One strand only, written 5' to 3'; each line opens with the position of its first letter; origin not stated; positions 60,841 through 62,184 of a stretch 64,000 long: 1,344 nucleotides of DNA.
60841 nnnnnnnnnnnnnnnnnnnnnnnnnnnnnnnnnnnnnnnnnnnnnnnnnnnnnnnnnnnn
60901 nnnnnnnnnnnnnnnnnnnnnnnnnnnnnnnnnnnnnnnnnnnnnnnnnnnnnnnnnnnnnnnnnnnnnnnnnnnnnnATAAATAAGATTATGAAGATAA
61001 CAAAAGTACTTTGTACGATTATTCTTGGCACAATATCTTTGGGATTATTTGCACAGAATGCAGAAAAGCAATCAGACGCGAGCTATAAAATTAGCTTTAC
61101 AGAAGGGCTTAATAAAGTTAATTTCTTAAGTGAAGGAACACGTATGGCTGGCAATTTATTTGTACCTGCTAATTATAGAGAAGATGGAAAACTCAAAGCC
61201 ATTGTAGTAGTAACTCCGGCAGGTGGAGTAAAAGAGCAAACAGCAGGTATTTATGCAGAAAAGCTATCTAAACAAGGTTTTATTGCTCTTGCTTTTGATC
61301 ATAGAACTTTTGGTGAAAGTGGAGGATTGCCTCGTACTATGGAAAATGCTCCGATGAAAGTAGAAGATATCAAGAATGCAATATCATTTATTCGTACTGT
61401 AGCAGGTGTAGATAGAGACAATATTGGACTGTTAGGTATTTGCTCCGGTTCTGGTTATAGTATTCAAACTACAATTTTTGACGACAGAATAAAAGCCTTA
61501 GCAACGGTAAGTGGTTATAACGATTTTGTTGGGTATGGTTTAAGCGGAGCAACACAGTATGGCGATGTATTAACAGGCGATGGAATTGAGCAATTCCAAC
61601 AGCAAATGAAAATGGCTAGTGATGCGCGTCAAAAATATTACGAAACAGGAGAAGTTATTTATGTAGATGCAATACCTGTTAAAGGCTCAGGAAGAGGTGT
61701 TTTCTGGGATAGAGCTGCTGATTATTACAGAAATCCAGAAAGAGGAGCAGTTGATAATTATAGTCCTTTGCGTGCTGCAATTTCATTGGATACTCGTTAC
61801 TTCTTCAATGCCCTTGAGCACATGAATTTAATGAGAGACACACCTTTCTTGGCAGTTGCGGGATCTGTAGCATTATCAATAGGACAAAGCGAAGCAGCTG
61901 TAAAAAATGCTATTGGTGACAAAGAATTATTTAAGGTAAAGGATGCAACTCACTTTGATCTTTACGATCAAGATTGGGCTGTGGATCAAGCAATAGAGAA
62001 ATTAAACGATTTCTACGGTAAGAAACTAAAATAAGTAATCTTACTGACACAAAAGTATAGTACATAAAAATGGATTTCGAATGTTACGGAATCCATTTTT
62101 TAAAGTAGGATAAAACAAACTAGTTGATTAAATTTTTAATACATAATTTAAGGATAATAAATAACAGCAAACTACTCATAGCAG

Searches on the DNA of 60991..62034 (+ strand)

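Call 25: search_rna_families(sources=[L009, L010, L011, L012, L013, L014, L016, L004], threshold=gathering)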
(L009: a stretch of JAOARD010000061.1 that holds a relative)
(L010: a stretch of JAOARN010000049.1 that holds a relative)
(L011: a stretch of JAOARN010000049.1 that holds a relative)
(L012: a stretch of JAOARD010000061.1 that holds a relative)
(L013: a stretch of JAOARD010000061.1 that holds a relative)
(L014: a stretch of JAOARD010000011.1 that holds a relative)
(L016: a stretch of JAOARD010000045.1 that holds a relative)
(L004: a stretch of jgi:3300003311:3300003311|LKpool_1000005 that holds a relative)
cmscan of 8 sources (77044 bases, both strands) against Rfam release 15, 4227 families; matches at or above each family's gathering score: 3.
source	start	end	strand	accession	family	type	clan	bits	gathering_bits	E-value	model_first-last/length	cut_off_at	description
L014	1022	1094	-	RF00005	tRNA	Gene; tRNA;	CL00001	74.9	29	1.7e-14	1-71/71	no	tRNA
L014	1117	1189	-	RF00005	tRNA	Gene; tRNA;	CL00001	74.9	29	1.7e-14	1-71/71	no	tRNA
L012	4600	4677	+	RF00029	Intron_gpII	Intron;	-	52.8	40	2e-07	1-77/77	no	Group II catalytic intron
